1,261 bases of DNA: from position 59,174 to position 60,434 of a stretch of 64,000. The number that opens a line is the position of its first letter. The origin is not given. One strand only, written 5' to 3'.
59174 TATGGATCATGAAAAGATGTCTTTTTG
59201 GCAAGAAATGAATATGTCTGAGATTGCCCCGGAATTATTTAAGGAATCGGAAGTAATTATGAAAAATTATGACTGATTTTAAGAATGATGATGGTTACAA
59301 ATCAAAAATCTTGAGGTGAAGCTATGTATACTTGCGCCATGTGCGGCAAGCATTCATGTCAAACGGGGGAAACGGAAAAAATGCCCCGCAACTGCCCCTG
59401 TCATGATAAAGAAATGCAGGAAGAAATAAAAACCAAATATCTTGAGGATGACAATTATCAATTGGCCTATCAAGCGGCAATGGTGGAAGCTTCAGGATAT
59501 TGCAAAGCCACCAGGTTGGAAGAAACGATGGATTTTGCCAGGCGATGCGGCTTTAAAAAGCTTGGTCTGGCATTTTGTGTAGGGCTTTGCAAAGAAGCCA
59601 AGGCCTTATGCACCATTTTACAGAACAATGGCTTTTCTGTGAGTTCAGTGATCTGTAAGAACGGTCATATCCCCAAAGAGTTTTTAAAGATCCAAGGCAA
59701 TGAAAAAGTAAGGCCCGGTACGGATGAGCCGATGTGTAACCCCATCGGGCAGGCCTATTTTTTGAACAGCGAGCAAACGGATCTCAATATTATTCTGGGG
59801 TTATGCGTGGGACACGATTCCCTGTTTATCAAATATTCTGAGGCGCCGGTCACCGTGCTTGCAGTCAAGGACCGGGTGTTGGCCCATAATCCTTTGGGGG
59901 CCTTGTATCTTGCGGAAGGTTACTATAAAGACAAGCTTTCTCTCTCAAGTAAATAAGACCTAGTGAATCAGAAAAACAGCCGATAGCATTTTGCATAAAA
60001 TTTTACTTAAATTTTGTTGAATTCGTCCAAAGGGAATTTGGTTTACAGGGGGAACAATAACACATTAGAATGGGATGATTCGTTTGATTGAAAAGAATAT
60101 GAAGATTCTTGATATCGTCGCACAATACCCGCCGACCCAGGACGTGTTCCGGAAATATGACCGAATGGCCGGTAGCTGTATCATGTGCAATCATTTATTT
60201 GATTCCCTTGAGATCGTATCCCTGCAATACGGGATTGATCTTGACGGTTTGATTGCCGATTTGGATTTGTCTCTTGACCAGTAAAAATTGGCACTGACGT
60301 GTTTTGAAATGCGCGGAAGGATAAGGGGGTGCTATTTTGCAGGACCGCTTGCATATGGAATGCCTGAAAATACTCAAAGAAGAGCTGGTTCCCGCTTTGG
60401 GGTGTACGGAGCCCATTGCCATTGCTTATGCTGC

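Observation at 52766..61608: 14-gene co-directional cluster of Fe-S/metallocofactor-handling proteins of unknown pathway, adjacent to a [NiFe] hydrogenase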

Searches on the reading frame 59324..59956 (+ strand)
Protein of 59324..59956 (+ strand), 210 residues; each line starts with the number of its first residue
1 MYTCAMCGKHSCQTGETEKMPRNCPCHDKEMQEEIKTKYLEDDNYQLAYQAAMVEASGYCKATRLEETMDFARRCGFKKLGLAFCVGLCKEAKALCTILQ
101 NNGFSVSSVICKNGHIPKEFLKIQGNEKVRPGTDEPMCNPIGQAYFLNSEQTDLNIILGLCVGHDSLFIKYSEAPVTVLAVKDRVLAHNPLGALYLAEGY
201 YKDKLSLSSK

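Call 4: search_protein_families(library=pfam, proteins=[window:59324-59956:+], max_evalue=0.01)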
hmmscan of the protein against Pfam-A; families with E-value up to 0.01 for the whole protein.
window:59324-59956:+ (210 aa): 1 family
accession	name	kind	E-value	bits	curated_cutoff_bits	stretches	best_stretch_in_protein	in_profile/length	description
PF08901.16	DUF1847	-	6.2e-65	218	25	1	27-179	5-157/157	Protein of unknown function (DUF1847)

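Call 6: search_protein_families(library=ncbifam, proteins=[window:59324-59956:+], max_evalue=0.001)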
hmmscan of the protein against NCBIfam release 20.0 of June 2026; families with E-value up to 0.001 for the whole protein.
window:59324-59956:+ (210 aa): 0 families

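Call 16: find_encoding_contigs(protein=window:59324-59956:+, flank=10000, max_places=6)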
Protein window:59324-59956:+ (210 aa): no gene with exactly this product is on record in the collection.

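Call 29: find_related_loci(query=window:59324-59956:+, collection=metagenome_contigs, flank=10000)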
Query window:59324-59956:+ (210 aa) in metagenome_contigs; peptide patterns used: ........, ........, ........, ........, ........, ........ (x = any residue, [..] = any of these).
99 stretches matched a pattern; 8 encode a relative of the query (tblastn E <= 1e-3); 8 distinct loci.
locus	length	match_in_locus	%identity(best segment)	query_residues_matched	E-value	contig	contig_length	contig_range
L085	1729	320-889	51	24-201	6e-57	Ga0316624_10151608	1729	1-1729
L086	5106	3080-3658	47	22-202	2e-53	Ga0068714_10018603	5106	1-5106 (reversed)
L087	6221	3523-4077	49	29-202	5e-53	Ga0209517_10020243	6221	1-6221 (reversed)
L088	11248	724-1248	48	4-195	1e-48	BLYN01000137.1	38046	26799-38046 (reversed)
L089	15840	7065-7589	47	4-195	6e-48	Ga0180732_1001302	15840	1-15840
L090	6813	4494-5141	41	2-202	5e-47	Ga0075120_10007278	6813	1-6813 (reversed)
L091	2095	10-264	64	118-202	7e-34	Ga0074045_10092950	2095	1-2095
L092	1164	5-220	66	137-209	4e-28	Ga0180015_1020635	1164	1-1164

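Call 31: find_homologous_proteins(query=window:59324-59956:+, max_evalue=1e-20)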
Query window:59324-59956:+ (210 aa): 7905 proteins with E <= 1e-20 among 8000 candidates; the best 120 are listed.
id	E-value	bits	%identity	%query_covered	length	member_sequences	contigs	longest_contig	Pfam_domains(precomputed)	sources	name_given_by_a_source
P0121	1.0e-140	484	100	100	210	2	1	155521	PF08901.17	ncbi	-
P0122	2.8e-108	378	80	98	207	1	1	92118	PF08901.17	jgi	-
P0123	5.0e-103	361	75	98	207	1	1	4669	PF08901.17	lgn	-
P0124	1.0e-102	360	74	98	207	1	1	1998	PF08901.17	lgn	-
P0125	2.5e-102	359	76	98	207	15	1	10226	PF08901.17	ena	-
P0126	7.9e-101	354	72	98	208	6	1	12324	PF08901.17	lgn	-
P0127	1.8e-100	353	73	98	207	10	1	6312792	PF08901.17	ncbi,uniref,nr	ncbi:DUF1847 domain-containing protein [Clostridium sp. JS66]|uniref:DUF1847 domain-containing prote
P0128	2.3e-100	352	72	98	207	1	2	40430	PF08901.17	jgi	-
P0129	2.3e-100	352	73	98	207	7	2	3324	PF08901.17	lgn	-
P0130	3.9e-100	352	74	98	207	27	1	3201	PF08901.17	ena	-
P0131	4.9e-100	351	74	98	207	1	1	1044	PF08901.17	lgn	-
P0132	5.7e-100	351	73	98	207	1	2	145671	PF08901.17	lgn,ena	-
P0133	6.2e-100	351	72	98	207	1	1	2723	PF08901.17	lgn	-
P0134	8.2e-100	351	73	98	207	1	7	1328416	PF08901.17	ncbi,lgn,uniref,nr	ncbi:DUF1847 domain-containing protein [Clostridium sp. KNHs214]|uniref:DUF1847 domain-containing pr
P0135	9.2e-100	350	72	98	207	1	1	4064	PF08901.17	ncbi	-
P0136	1.7e-99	350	73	98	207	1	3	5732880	PF08901.17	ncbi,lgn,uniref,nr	ncbi:metal-binding protein [Clostridium carboxidivorans P7]|uniref:Metal-binding protein n=1 Tax=Clo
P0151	1.9e-97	343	73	98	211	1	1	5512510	PF08901.17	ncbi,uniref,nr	ncbi:DUF1847 domain-containing protein [Petroclostridium sp. X23]|uniref:DUF1847 domain-containing p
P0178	9.4e-95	334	70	98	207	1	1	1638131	PF08901.17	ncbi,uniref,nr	ncbi:DUF1847 domain-containing protein [Inediibacterium massiliense]|uniref:DUF1847 domain-containin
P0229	3.3e-91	322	66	98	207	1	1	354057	PF08901.17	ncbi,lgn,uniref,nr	ncbi:DUF1847 domain-containing protein [Anaerovorax odorimutans]|uniref:DUF1847 domain-containing pr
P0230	4.3e-91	322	69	98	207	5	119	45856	PF08901.17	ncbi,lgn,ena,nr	ncbi:MAG: DUF1847 domain-containing protein [Fusobacterium sp.]|nr:DUF1847 domain-containing protein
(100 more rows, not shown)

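Call 32: find_encoding_contigs(protein=P0122, flank=10000, max_places=1)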
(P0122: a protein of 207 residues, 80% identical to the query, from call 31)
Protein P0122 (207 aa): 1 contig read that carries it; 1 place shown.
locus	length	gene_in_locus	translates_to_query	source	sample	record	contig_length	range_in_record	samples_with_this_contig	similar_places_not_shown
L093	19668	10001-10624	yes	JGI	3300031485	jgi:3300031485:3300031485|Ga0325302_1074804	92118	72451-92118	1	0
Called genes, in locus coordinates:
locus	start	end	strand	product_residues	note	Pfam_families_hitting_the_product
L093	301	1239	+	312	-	PF09989:DUF2229, PF06050:HGD-D (weak)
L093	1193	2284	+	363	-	PF06050:HGD-D (weak), PF09989:DUF2229 (faint)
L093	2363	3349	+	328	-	PF01869:BcrAD_BadFG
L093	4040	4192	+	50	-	-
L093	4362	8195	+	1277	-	PF00082:Peptidase_S8, PF09479:Flg_new, PF03442:CBM_X2, PF00395:SLH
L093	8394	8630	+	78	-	PF04016:DUF364 (faint)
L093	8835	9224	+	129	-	PF01592:NifU_N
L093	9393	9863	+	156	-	PF03473:MOSC (weak)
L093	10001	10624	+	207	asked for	PF08901:DUF1847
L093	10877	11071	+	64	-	-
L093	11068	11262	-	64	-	-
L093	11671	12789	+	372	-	PF00383:dCMP_cyt_deam_1, PF14437:MafB19-deam, PF01872:RibD_C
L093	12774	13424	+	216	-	PF00677:Lum_binding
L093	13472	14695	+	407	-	PF00926:DHBP_synthase, PF00925:GTP_cyclohydro2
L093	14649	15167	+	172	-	PF00885:DMRL_synthase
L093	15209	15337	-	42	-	-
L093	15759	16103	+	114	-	PF06305:LapA_dom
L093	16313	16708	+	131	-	PF00383:dCMP_cyt_deam_1, PF08211:dCMP_cyt_deam_2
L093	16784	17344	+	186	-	PF02525:Flavodoxin_2, PF03358:FMN_red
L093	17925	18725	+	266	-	PF01841:Transglut_core, PF04473:DUF553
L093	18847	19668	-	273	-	?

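Call 33: find_encoding_contigs(protein=P0136, flank=10000, max_places=1)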
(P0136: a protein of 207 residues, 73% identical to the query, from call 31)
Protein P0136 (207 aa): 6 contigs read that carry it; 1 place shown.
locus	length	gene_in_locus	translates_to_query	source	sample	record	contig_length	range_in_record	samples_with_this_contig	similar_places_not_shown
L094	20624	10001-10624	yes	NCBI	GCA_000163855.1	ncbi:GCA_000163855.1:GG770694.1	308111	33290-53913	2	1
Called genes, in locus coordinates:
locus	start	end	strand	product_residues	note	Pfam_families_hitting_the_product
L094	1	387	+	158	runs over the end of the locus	PF03773:ArsP_1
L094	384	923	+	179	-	PF03773:ArsP_1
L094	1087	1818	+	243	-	PF02463:SMC_N (weak), PF00005:ABC_tran, PF13304:AAA_21 (weak)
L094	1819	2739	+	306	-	PF01458:SUFBD_core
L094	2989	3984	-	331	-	PF03601:Cons_hypoth698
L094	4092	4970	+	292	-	PF00126:HTH_1, PF12849:PBP_like_2, PF03466:LysR_substrate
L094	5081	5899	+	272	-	PF01790:LGT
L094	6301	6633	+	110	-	PF04079:SMC_ScpB (weak), PF13412:HTH_24 (weak)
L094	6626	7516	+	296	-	PF00480:ROK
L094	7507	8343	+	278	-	PF01925:TauE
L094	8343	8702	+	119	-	PF07843:DUF1634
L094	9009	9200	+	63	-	PF12838:Fer4_7 (faint), PF13237:Fer4_10 (weak), PF25160:LdpA_Fe-S-bd, PF13484:Fer4_16 (faint), PF12837:Fer4_6 (weak), PF00037:Fer4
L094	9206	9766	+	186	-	PF01209:Ubie_methyltran, PF13489:Methyltransf_23, PF01135:PCMT (weak), PF05175:MTS, PF13847:Methyltransf_31, PF08241:Methyltransf_11, PF08242:Methyltransf_12, PF13649:Methyltransf_25, +5 more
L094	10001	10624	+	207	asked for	PF08901:DUF1847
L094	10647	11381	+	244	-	PF04016:DUF364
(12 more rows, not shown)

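Call 34: find_encoding_contigs(protein=P0151, flank=10000, max_places=1)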
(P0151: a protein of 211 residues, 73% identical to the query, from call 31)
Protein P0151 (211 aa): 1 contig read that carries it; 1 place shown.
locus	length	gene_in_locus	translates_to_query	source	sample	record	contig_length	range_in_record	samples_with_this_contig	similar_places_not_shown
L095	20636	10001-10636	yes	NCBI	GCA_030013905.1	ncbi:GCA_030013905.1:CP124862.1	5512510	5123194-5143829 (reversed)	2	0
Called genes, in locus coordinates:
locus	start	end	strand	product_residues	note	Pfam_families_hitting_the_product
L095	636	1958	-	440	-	PF04471:Mrr_cat (weak)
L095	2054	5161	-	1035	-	PF02463:SMC_N (weak), PF13476:AAA_23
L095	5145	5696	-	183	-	PF20289:MComp1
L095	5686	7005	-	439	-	PF20280:CTD4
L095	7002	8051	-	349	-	PF00753:Lactamase_B (faint)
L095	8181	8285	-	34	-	PF07205:DUF1413 (weak)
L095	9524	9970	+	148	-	PF08821:CGGC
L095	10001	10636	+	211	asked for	PF08901:DUF1847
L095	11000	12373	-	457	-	PF00155:Aminotran_1_2 (weak), PF00266:Aminotran_5, PF01212:Beta_elim_lyase (faint)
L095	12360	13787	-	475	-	PF00027:cNMP_binding, PF19307:SrpI-like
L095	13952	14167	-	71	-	-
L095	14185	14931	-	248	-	-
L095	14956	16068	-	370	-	PF01497:Peripla_BP_2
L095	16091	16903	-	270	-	PF13476:AAA_23 (weak), PF00005:ABC_tran, PF02463:SMC_N, PF13304:AAA_21 (faint)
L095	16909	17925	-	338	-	PF01032:FecCD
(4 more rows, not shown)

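Call 56: search_solved_structures(query=window:59324-59956:+, max_evalue=1)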
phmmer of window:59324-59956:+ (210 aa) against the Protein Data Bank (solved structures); distinct sequences matched with E-value up to 1: 0.

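Call 79: find_encoding_contigs(protein=P0229, flank=6000, max_places=1)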
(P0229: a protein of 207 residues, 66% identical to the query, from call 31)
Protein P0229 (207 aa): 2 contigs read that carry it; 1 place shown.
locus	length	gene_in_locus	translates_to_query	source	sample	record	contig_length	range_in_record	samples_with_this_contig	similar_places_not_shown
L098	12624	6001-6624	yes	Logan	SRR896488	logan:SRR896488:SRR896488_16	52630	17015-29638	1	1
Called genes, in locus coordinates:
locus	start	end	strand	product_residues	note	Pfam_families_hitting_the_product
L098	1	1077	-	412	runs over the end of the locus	PF02374:ArsA_ATPase (weak), PF10609:ParA, PF13614:AAA_31 (weak), PF01656:CbiA, PF02579:Nitro_FeMo-Co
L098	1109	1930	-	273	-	PF00753:Lactamase_B, PF23023:Anti-Pycsar_Apyc1 (weak), PF12706:Lactamase_B_2 (faint)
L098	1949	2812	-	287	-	PF01656:CbiA, PF10609:ParA (faint), PF13614:AAA_31 (weak), PF12838:Fer4_7 (faint), PF00037:Fer4 (weak), PF12797:Fer4_2 (faint), PF14697:Fer4_21, PF00037:Fer4 (weak), +2 more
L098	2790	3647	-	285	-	PF01656:CbiA, PF10609:ParA (faint), PF13614:AAA_31 (faint), PF00037:Fer4 (faint), PF12837:Fer4_6 (faint), PF13237:Fer4_10 (faint), PF13187:Fer4_9 (weak), PF13484:Fer4_16 (faint)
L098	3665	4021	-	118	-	PF02579:Nitro_FeMo-Co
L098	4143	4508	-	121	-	PF02001:DUF134, PF07638:Sigma70_ECF (weak), PF08281:Sigma70_r4_2 (weak), PF04545:Sigma70_r4 (weak)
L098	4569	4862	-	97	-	PF17253:DUF5320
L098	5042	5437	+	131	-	PF01325:Fe_dep_repress, PF12802:MarR_2 (weak), PF02742:Fe_dep_repr_C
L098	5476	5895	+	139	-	PF01592:NifU_N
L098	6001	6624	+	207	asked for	PF08901:DUF1847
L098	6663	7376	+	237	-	PF02596:DUF169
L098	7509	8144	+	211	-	PF00392:GntR, PF02080:TrkA_C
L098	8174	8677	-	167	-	PF02001:DUF134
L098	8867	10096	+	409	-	PF00199:Catalase, PF06628:Catalase-rel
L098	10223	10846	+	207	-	PF01865:PhoU_div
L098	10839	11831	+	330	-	PF01384:PHO4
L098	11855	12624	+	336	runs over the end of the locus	PF01966:HD, PF13286:HD_assoc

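Call 80: find_encoding_contigs(protein=P0178, flank=6000, max_places=1)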
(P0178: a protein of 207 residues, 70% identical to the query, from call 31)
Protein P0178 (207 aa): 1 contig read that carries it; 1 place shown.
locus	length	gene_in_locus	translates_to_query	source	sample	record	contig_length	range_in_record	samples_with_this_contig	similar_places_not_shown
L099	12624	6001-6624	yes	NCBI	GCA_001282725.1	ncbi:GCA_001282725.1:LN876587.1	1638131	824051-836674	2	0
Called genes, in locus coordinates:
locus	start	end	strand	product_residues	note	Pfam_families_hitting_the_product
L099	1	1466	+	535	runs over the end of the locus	PF02734:Dak2, PF21645:FakA-like_M, PF13684:FakA-like_C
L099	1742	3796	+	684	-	PF17191:RecG_wedge, PF04851:ResIII, PF00270:DEAD, PF00271:Helicase_C, PF19833:RecG_dom3_C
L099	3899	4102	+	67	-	PF00269:SASP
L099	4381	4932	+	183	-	PF03602:Cons_hypoth95, PF05175:MTS, PF06325:PrmA, PF02475:TRM5-TYW2_MTfase (weak), PF13847:Methyltransf_31, PF09445:Methyltransf_15 (weak)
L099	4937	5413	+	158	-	PF01467:CTP_transf_like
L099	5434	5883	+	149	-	-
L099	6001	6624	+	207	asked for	PF08901:DUF1847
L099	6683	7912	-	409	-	PF07670:Gate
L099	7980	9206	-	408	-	PF05636:HIGH_NTase1, PF16581:HIGH_NTase1_ass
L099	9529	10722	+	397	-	PF00871:Acetate_kinase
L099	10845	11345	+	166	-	PF02620:YceD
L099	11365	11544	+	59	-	PF01783:Ribosomal_L32p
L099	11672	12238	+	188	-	PF08220:HTH_DeoR (weak)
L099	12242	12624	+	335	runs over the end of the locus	PF02504:FA_synthesis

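Call 81: find_encoding_contigs(protein=P0230, flank=6000, max_places=1)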
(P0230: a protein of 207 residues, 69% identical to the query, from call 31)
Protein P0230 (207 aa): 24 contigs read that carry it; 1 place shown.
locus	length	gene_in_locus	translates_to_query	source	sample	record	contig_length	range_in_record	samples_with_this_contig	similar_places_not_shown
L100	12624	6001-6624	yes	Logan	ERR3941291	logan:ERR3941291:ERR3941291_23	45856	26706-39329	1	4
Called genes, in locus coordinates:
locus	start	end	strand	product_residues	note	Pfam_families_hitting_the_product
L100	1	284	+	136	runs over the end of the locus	PF01488:Shikimate_DH, PF13241:NAD_binding_7 (weak), PF02254:TrkA_N, PF03435:Sacchrp_dh_NADP (weak)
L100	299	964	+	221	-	PF02254:TrkA_N, PF02080:TrkA_C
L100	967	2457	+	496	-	PF02386:TrkH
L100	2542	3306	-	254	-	PF07661:MORN_2 (weak)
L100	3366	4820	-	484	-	PF00478:IMPDH, PF00571:CBS, PF03060:NMO (weak), PF01070:FMN_dh (weak)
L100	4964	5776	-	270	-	PF00924:MS_channel_2nd, PF21082:MS_channel_3rd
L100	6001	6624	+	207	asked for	PF08901:DUF1847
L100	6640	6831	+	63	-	-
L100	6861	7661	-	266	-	PF01925:TauE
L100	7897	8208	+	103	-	PF00829:Ribosomal_L21p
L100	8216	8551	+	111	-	PF04327:Peptidase_Prp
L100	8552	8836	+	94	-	PF01016:Ribosomal_L27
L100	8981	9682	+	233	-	PF00899:ThiF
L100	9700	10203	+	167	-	PF00258:Flavodoxin_1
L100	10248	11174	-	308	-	PF00005:ABC_tran, PF13304:AAA_21 (faint), PF08402:TOBE_2 (weak)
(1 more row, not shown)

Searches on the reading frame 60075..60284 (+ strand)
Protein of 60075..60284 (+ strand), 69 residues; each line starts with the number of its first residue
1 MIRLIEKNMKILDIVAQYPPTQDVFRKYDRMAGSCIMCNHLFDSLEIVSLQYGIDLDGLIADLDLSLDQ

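Call 4: search_protein_families(library=pfam, proteins=[window:60075-60284:+], max_evalue=0.01)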
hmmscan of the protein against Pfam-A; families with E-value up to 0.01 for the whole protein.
window:60075-60284:+ (69 aa): 2 families
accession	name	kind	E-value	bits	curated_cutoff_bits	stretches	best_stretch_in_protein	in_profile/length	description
PF08984.16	DUF1858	-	5.6e-05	23.6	32.2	1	5-59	1-58/59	Domain of unknown function (DUF1858)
PF04405.19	ScdA_N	-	0.0062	16.6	32.5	0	8-29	2-23/56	Domain of Unknown function (DUF542)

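Call 6: search_protein_families(library=ncbifam, proteins=[window:60075-60284:+], max_evalue=0.001)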
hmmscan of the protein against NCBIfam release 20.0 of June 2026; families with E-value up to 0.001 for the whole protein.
window:60075-60284:+ (69 aa): 1 family
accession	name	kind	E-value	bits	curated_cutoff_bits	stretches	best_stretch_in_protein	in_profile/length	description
TIGR03980.1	prismane_assoc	subfamily_domain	1.6e-07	31.3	44.95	1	5-63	1-57/58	hybrid cluster protein-associated redox disulfide domain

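Call 72: search_protein_families(library=pfam, proteins=[window:60075-60284:+], max_evalue=10)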
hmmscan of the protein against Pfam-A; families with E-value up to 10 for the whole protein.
window:60075-60284:+ (69 aa): 2 families
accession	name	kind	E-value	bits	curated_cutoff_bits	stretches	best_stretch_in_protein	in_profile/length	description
PF08984.16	DUF1858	-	5.6e-05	23.6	32.2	1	5-59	1-58/59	Domain of unknown function (DUF1858)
PF04405.19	ScdA_N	-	0.0062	16.6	32.5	1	8-29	2-23/56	Domain of Unknown function (DUF542)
